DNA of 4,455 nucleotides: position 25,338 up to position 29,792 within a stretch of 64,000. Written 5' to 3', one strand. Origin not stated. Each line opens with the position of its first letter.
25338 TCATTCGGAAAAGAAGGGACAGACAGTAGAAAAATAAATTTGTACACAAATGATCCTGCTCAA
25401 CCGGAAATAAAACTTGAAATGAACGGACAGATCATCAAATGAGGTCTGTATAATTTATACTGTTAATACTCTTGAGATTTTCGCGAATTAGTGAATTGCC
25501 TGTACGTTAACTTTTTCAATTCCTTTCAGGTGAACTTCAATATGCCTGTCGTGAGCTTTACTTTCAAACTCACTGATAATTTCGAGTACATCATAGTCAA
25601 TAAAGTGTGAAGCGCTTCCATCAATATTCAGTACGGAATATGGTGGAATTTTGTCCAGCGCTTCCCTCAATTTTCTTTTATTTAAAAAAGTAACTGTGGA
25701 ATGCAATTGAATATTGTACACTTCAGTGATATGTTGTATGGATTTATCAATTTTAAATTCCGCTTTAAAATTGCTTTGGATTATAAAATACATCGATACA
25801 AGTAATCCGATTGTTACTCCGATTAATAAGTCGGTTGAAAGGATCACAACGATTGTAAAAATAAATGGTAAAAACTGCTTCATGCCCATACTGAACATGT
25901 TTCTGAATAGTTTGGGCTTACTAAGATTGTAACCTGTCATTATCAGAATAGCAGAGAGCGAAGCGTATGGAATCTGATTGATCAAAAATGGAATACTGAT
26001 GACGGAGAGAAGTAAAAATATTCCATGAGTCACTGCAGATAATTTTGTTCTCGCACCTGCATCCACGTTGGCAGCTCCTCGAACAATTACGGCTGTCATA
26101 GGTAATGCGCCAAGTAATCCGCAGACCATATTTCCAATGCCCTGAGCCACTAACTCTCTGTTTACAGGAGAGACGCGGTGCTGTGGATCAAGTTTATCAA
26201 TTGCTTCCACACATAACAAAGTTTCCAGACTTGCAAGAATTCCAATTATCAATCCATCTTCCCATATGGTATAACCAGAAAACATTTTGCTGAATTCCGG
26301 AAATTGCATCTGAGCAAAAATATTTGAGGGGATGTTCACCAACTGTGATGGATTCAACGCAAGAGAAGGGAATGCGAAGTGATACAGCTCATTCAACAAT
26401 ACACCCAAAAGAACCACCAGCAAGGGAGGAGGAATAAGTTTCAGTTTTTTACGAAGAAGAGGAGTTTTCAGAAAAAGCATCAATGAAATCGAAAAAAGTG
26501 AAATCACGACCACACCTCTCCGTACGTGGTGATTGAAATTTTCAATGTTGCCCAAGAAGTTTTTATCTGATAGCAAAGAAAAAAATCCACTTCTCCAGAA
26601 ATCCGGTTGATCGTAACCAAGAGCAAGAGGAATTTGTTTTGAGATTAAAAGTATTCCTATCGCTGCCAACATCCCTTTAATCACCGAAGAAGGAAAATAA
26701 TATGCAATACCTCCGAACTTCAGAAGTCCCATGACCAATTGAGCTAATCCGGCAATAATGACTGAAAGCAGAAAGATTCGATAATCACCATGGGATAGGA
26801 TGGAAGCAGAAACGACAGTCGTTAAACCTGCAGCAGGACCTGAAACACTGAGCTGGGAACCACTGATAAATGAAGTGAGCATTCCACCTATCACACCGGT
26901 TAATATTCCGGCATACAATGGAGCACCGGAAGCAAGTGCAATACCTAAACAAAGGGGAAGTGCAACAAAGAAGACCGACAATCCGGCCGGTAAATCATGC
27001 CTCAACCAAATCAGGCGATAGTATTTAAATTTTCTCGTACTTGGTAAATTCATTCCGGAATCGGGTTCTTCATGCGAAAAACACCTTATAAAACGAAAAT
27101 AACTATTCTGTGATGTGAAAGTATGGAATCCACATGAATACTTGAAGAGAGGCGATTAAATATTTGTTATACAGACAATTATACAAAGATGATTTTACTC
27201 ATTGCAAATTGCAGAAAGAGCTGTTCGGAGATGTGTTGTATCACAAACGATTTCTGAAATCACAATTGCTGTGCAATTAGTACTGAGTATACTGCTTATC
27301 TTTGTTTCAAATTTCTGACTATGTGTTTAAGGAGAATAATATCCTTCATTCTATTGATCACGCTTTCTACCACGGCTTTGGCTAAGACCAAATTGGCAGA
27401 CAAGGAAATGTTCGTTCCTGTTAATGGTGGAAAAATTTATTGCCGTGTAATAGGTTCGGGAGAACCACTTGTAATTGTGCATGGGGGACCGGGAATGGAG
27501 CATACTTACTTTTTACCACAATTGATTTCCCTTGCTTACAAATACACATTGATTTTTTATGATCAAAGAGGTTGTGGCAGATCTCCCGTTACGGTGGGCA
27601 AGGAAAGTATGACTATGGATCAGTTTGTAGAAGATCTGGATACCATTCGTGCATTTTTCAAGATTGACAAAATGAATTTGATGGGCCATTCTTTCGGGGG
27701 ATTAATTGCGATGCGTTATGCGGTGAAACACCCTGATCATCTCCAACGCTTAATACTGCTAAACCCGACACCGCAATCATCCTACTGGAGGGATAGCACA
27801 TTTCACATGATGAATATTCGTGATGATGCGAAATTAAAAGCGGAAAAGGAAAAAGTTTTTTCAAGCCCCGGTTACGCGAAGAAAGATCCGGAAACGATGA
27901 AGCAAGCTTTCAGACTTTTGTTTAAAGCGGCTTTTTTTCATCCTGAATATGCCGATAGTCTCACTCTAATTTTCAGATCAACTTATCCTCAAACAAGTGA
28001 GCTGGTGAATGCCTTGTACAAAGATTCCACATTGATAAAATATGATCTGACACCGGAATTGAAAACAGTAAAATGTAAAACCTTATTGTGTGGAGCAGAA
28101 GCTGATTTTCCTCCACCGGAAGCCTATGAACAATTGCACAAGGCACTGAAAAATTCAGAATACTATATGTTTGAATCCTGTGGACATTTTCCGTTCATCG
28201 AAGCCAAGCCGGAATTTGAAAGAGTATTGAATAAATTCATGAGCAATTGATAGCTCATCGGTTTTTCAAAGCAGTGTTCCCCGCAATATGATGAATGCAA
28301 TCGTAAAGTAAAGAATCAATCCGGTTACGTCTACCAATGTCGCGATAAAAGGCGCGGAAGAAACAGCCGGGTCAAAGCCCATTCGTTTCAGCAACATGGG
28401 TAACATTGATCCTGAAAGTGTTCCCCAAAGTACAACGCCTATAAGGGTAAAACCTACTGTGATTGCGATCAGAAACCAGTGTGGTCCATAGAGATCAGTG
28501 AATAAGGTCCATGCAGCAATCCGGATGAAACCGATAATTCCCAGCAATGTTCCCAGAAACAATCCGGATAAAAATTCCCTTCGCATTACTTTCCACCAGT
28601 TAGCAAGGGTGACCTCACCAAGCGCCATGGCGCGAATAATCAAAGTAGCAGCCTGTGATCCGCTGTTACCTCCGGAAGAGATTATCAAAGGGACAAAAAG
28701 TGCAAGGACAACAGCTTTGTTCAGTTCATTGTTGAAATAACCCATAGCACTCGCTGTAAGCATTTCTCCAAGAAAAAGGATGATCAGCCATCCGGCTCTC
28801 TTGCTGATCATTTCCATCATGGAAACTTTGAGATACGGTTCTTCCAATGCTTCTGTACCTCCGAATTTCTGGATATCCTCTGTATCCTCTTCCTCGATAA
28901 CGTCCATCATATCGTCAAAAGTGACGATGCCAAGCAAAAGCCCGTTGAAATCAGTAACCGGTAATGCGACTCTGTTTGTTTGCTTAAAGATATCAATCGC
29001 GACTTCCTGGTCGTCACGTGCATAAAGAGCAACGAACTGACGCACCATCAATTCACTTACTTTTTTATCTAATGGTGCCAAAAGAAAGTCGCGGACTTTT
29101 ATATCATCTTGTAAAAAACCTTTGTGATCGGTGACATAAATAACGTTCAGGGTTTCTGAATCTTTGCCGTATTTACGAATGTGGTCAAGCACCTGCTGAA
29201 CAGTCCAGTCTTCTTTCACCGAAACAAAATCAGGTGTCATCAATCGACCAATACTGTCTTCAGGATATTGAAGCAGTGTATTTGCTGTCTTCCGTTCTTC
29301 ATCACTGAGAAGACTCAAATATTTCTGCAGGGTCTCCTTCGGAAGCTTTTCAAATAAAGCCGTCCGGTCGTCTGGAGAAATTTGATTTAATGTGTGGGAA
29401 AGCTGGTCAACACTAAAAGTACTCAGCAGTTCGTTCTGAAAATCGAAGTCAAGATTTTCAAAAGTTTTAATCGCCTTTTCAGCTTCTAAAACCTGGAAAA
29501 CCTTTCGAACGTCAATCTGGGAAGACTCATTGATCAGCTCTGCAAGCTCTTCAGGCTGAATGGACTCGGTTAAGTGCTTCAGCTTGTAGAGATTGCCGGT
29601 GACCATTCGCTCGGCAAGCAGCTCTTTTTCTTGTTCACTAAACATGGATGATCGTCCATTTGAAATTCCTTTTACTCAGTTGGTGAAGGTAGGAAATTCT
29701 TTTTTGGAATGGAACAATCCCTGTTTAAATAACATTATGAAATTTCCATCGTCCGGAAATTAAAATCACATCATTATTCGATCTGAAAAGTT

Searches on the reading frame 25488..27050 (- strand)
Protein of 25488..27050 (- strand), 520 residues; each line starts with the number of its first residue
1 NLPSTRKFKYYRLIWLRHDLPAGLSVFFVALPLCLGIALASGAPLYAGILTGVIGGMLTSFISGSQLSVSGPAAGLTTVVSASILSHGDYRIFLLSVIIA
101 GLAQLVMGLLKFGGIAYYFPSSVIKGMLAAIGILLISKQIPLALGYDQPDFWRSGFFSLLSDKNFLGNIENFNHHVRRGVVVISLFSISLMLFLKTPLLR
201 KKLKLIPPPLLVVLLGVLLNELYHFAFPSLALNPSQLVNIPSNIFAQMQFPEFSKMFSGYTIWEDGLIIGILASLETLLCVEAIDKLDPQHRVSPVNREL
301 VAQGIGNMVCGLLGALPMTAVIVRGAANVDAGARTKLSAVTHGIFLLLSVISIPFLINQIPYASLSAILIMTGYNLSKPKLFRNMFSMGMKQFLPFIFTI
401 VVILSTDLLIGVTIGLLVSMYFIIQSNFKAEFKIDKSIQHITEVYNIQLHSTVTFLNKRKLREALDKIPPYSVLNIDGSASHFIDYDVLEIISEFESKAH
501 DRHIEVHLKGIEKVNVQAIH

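Call 53: search_protein_families(library=pfam, proteins=[window:25488-27050:-], max_evalue=0.00001)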
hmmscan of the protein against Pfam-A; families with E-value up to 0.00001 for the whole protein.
window:25488-27050:- (520 aa): 2 families
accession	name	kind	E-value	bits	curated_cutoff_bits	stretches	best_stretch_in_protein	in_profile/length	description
PF00916.26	Sulfate_transp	-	1.7e-55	188.8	23.2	1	16-396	1-377/380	Sulfate permease family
PF16983.11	MFS_MOT1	-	2.2e-06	28.4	30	0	297-376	30-111/111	Molybdate transporter of MFS superfamily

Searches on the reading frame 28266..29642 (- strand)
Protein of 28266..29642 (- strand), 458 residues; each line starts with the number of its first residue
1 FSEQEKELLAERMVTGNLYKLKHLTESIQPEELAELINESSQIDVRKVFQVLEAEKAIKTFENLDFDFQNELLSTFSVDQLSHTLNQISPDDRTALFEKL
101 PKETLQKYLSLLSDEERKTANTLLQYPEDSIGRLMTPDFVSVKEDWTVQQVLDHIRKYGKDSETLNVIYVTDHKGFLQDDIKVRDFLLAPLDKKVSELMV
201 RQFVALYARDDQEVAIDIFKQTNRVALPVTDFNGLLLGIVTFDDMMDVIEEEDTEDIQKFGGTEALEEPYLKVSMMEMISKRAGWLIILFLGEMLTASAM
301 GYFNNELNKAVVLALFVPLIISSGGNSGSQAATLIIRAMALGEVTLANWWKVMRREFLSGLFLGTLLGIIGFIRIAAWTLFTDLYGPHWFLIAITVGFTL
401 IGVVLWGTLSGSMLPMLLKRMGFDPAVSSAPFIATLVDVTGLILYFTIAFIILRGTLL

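Call 53: search_protein_families(library=pfam, proteins=[window:28266-29642:-], max_evalue=0.00001)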
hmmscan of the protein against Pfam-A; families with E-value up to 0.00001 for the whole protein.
window:28266-29642:- (458 aa): 3 families
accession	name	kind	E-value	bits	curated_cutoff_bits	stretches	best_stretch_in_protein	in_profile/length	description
PF01769.21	MgtE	-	2.2e-37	128.5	27.6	1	317-448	1-125/125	Divalent cation transporter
PF03448.22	MgtE_N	-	3.3e-23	82.6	25.9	1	29-129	2-102/102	MgtE intracellular N domain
PF00571.33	CBS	-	8.1e-15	55.3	24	1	195-250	1-56/57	CBS domain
